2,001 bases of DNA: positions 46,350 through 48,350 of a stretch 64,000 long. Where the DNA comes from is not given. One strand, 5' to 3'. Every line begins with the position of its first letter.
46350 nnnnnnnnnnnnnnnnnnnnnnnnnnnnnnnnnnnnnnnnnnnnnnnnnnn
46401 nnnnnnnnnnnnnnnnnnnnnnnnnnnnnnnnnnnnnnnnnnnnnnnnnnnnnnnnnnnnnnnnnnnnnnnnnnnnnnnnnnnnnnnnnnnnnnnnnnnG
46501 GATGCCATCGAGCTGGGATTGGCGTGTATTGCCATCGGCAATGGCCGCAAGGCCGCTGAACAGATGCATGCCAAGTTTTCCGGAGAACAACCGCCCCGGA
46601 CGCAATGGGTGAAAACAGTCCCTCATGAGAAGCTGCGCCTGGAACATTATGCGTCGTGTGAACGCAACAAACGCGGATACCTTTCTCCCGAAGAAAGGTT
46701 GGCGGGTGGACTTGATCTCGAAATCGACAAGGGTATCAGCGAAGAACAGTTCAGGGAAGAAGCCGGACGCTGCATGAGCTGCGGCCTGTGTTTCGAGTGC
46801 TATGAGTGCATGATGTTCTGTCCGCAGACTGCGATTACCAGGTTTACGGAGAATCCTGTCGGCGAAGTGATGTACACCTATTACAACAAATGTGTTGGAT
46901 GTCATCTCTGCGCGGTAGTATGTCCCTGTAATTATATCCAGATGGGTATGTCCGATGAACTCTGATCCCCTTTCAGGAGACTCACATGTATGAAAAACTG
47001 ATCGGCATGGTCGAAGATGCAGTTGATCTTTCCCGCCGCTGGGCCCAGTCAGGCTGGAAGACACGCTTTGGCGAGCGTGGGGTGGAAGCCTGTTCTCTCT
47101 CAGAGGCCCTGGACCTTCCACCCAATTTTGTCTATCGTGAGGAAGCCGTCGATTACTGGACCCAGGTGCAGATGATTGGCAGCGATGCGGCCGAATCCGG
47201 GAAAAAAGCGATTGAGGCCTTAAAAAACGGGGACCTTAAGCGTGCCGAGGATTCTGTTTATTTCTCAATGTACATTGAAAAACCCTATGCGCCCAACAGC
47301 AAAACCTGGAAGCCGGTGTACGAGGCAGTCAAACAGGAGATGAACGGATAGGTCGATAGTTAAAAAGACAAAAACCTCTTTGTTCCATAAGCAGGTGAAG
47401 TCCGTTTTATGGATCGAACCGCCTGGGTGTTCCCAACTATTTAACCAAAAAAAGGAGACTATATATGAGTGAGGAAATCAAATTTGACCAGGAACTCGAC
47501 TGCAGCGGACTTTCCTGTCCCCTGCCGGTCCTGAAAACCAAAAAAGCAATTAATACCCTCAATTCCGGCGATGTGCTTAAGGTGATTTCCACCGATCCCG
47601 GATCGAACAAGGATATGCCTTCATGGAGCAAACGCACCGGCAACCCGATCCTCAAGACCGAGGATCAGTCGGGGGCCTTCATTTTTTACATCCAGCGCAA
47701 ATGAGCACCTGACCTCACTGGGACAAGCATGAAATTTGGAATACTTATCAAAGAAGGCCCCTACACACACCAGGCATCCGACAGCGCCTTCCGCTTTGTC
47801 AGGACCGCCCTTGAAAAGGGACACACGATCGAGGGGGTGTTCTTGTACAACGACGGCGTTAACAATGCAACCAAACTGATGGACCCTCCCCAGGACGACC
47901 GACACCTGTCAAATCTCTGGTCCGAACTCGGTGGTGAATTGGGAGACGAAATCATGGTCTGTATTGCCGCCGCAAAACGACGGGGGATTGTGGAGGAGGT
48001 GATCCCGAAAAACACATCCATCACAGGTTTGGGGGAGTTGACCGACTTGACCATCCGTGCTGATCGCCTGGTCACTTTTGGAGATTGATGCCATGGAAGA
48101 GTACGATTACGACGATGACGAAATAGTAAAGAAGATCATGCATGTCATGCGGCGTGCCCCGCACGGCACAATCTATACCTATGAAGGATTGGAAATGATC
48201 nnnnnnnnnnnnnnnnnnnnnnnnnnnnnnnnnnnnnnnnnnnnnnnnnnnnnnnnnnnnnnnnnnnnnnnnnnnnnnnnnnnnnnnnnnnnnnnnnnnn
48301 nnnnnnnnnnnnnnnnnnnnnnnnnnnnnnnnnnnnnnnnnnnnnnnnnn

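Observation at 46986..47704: Unknown 121-aa protein plus TusA embedded between dsrL and dsrEFH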

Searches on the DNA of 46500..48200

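Call 76: search_rna_families(source=window, start=46500, end=48200, threshold=evalue, max_evalue=1)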
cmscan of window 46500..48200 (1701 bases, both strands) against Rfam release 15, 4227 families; matches with E-value up to 1: 2.
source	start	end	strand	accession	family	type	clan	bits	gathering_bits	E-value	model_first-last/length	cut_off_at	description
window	46844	46933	+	RF03517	MIR5225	Gene; miRNA;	-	19.4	72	0.44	1-126/126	no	MIR5225 microRNA precursor family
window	46960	46988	+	RF03012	Mu-gpT-DE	Gene; sRNA;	-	16.9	49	0.95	1-53/53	no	Mu-gpT-DE RNA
